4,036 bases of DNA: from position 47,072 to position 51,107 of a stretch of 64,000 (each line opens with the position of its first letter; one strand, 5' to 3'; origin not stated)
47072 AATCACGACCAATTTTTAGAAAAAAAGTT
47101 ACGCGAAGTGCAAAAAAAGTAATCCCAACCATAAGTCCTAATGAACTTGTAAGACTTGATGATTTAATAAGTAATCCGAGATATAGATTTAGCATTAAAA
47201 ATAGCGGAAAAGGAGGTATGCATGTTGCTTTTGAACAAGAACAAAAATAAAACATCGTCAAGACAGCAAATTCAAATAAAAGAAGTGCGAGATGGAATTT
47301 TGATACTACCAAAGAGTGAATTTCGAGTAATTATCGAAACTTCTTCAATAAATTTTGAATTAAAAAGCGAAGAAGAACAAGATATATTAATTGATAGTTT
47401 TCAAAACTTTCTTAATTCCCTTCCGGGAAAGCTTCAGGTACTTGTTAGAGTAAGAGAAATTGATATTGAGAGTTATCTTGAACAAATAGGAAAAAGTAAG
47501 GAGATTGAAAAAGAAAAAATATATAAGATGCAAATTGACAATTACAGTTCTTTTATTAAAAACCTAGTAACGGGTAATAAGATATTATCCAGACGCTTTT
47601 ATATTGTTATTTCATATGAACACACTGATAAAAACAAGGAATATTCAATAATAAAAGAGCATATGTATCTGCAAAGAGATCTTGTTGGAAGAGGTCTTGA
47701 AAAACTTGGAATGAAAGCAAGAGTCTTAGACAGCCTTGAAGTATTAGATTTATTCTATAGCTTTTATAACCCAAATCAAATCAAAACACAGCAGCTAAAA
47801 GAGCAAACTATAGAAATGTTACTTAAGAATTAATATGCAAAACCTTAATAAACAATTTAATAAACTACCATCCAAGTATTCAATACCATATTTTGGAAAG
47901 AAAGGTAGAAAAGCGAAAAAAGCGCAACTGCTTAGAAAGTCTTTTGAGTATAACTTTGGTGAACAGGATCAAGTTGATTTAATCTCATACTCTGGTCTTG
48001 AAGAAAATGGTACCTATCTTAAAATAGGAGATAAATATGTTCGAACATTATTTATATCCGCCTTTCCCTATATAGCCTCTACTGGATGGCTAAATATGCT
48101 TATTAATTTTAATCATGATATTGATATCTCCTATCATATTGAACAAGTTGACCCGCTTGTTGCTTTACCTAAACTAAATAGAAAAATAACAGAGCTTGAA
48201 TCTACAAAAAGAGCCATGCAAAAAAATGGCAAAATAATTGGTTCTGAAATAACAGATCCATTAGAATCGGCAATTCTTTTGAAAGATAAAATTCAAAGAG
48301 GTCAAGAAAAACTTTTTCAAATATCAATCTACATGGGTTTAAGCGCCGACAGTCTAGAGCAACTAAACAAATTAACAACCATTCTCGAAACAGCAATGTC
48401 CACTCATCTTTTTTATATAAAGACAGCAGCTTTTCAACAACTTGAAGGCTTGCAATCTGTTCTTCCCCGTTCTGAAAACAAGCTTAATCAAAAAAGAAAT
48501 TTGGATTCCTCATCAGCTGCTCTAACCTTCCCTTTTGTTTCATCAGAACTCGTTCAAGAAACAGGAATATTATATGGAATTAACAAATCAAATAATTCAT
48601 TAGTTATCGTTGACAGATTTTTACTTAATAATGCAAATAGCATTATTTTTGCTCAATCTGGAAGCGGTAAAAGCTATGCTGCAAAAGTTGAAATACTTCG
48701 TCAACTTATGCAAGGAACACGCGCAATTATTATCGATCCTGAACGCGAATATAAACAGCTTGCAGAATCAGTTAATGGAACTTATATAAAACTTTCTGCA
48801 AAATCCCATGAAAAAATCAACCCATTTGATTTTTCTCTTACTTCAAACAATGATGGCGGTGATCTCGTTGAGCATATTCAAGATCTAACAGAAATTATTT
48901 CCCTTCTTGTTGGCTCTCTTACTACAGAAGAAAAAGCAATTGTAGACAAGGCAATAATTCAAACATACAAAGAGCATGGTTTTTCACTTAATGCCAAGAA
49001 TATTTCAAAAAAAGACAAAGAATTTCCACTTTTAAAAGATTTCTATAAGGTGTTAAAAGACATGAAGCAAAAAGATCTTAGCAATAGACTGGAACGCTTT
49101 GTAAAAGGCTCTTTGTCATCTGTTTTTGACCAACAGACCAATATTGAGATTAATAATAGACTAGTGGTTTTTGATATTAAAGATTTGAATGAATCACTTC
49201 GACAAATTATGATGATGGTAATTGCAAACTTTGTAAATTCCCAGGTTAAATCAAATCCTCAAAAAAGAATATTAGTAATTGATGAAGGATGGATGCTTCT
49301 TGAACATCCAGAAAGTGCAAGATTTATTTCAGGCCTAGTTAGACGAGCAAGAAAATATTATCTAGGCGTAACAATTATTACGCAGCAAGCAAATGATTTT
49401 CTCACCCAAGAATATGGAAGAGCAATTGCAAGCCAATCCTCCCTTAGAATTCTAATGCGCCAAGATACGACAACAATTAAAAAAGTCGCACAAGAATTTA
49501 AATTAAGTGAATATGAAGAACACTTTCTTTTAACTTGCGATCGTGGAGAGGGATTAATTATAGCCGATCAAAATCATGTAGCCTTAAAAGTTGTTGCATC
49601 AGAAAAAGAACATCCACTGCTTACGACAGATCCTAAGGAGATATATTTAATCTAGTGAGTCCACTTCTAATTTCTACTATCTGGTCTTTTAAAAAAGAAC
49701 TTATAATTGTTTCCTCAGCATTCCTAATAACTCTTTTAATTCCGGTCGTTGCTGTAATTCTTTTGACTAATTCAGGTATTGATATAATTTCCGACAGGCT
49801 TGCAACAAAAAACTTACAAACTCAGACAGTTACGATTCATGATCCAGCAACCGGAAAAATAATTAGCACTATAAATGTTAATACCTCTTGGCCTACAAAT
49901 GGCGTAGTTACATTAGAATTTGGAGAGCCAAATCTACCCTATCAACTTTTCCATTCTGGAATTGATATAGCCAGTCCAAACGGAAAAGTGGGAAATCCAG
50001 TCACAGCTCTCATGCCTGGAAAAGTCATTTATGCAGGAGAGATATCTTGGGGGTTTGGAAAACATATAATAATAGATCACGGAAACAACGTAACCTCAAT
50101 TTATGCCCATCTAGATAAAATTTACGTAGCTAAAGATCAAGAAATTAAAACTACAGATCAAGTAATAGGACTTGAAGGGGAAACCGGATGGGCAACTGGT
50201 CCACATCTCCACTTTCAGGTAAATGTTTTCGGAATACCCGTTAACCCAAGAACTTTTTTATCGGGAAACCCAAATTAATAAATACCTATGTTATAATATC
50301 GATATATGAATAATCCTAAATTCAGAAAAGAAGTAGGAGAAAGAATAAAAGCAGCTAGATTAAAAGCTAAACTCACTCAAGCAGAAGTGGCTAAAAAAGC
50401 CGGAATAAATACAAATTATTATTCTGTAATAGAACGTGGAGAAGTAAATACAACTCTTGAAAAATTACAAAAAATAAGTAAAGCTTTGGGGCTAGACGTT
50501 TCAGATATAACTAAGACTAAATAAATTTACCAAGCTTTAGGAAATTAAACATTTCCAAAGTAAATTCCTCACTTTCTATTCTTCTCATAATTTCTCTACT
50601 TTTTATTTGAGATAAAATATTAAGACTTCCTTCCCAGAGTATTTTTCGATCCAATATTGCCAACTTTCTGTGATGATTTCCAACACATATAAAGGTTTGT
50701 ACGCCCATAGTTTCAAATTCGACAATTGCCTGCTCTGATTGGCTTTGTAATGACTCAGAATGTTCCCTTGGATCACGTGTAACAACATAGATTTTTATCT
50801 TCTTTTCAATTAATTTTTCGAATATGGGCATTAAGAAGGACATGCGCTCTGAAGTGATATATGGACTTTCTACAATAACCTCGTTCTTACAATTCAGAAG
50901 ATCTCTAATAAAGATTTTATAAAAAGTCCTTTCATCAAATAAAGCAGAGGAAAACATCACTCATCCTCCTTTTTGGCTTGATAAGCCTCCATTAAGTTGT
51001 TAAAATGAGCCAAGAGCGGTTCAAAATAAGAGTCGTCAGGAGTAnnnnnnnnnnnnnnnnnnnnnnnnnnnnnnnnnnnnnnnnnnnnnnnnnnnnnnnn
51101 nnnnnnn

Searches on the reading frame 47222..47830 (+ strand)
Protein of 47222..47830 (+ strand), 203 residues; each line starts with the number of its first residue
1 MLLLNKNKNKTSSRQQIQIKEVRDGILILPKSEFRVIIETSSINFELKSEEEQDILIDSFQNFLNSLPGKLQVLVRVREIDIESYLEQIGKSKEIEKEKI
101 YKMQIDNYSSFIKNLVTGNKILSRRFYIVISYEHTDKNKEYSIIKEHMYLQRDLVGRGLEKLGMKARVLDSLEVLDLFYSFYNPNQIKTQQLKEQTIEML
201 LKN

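Call 4: search_protein_families(library=pfam, proteins=[window:47222-47830:+], max_evalue=1)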
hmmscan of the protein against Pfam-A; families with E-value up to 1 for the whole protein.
window:47222-47830:+ (203 aa): 1 family
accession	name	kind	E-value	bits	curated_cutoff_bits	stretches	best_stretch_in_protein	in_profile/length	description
PF11130.14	TraC_F_IV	-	0.0014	18.1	28.1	1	50-186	38-174/375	TraC protein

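Call 54: search_protein_families(library=ncbifam, proteins=[window:47222-47830:+], max_evalue=0.01)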
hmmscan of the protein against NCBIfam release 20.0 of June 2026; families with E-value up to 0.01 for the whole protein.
window:47222-47830:+ (203 aa): 4 families
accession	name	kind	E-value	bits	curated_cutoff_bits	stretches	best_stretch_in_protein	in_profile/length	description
NF045971.1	conju_CD1110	equivalog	4.8e-11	41.7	325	1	16-190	4-175/752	VirB4-like conjugal transfer ATPase, CD1110 family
NF045975.1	VirB4_plasma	equivalog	1.6e-07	29.5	590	1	6-192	97-285/894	Mbov_0397 family ICE element conjugal transfer ATPase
TIGR02746.1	TraC-F-type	equivalog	8.3e-05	20.7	567.05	1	57-192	37-177/800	type IV secretion system protein TraC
NF041427.1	TrsD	subfamily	0.00016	21.5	200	1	13-183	15-200/201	TrsD/TraD family conjugative transfer protein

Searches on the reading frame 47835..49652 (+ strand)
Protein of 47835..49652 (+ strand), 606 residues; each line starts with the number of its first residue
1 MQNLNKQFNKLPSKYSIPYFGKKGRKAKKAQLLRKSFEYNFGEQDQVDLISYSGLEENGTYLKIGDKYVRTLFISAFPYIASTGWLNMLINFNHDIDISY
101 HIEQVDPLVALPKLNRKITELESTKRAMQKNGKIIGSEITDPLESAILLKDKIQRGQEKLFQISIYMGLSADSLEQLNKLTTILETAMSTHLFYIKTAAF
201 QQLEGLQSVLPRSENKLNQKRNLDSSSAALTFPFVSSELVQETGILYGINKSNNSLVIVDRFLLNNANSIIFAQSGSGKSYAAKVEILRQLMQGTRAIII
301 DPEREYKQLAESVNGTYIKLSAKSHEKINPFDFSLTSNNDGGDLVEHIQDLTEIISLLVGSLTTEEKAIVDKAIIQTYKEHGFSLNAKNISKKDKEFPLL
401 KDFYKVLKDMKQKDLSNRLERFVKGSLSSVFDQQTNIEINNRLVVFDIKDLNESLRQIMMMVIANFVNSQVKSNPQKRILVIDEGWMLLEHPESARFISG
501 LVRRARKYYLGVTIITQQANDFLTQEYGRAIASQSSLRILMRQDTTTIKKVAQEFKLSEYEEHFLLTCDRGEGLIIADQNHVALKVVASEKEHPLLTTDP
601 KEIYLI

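Call 4: search_protein_families(library=pfam, proteins=[window:47835-49652:+], max_evalue=1)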
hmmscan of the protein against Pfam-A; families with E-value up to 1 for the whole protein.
window:47835-49652:+ (606 aa): 4 families
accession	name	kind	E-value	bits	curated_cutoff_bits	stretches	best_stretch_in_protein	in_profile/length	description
PF19044.6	P-loop_TraG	-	5.1e-23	81.8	25.8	1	261-570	24-347/413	TraG P-loop domain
PF12846.13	AAA_10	-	1.9e-17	63.8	27.5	1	265-555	20-316/362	AAA-like domain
PF01935.23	DUF87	-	3.2e-11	44.2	23.2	1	271-465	28-218/220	Helicase HerA, central domain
PF00270.35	DEAD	-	0.00017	21.8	26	1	263-306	11-57/167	DEAD/DEAH box helicase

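Call 54: search_protein_families(library=ncbifam, proteins=[window:47835-49652:+], max_evalue=0.01)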
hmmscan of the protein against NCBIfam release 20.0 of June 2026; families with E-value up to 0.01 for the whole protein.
window:47835-49652:+ (606 aa): 12 families
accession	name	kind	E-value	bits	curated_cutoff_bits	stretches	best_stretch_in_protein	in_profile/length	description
NF045971.1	conju_CD1110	equivalog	1.8e-115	387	325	1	46-584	187-734/752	VirB4-like conjugal transfer ATPase, CD1110 family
NF045975.1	VirB4_plasma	equivalog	5.5e-92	308.9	590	1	37-592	292-889/894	Mbov_0397 family ICE element conjugal transfer ATPase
TIGR02746.1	TraC-F-type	equivalog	1.4e-57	195.2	567.05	1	106-603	265-776/800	type IV secretion system protein TraC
TIGR00929.1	VirB4_CagE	subfamily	7.6e-28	97.2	643.1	1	267-569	438-728/792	VirB4 family type IV secretion/conjugal transfer ATPase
NF010278.0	PRK13721.1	subfamily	2.2e-17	62.3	1177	1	221-554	432-772/874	type IV secretion system protein TraC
NF052333.1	ATPase_TcpF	exception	2.4e-14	52.2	1100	1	91-562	277-764/813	conjugal transfer ATPase TcpF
TIGR03783.1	Bac_Flav_CT_G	subfamily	2.9e-11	42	261.55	1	260-545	432-735/829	TraG family conjugative transposon ATPase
NF010473.0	PRK13898.1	equivalog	3e-09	35.5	1050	1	271-574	452-740/801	type IV secretion system ATPase VirB4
NF053655.1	CedD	equivalog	5.7e-09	35.2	600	1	271-518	226-459/527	DNA-translocating ATPase CedD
NF010447.0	PRK13873.1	equivalog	1.4e-08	33.2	1020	1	411-556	571-720/815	conjugal transfer protein TrbE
NF010466.0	PRK13891.1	subfamily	0.00083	17.3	1322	1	393-521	605-732/852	conjugal transfer protein TrbE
NF010404.0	PRK13830.1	subfamily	0.0051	14.6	810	0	269-521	459-697/818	conjugal transfer protein TrbE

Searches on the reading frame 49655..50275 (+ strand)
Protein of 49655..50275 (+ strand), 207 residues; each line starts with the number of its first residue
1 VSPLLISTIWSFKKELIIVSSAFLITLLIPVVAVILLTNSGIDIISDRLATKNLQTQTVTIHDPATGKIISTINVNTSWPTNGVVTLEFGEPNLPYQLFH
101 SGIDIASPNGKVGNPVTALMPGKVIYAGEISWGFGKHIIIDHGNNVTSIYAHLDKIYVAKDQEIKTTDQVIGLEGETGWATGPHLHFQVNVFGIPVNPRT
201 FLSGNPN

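Call 7: search_protein_families(library=pfam, proteins=[window:49655-50275:+], max_evalue=0.01)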
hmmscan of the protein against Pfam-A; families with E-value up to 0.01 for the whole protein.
window:49655-50275:+ (207 aa): 1 family
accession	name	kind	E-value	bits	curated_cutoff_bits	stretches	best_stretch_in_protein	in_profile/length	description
PF01551.29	Peptidase_M23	-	4.9e-27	94.4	28.7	1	99-198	2-96/96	Peptidase family M23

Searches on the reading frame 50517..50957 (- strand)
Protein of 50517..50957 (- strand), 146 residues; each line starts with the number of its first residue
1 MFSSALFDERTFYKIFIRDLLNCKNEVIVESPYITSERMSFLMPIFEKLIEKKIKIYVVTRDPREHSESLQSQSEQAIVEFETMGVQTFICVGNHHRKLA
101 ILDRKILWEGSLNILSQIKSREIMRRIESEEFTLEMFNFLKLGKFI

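Call 7: search_protein_families(library=pfam, proteins=[window:50517-50957:-], max_evalue=0.01)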
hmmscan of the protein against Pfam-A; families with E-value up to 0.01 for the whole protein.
window:50517-50957:- (146 aa): 2 families
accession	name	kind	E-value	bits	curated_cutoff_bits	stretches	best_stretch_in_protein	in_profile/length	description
PF13091.12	PLDc_2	-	1.1e-08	35.4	27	1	17-135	2-123/132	PLD-like domain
PF06087.18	Tyr-DNA_phospho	-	0.0027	17.1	22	1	15-104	21-110/445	Tyrosyl-DNA phosphodiesterase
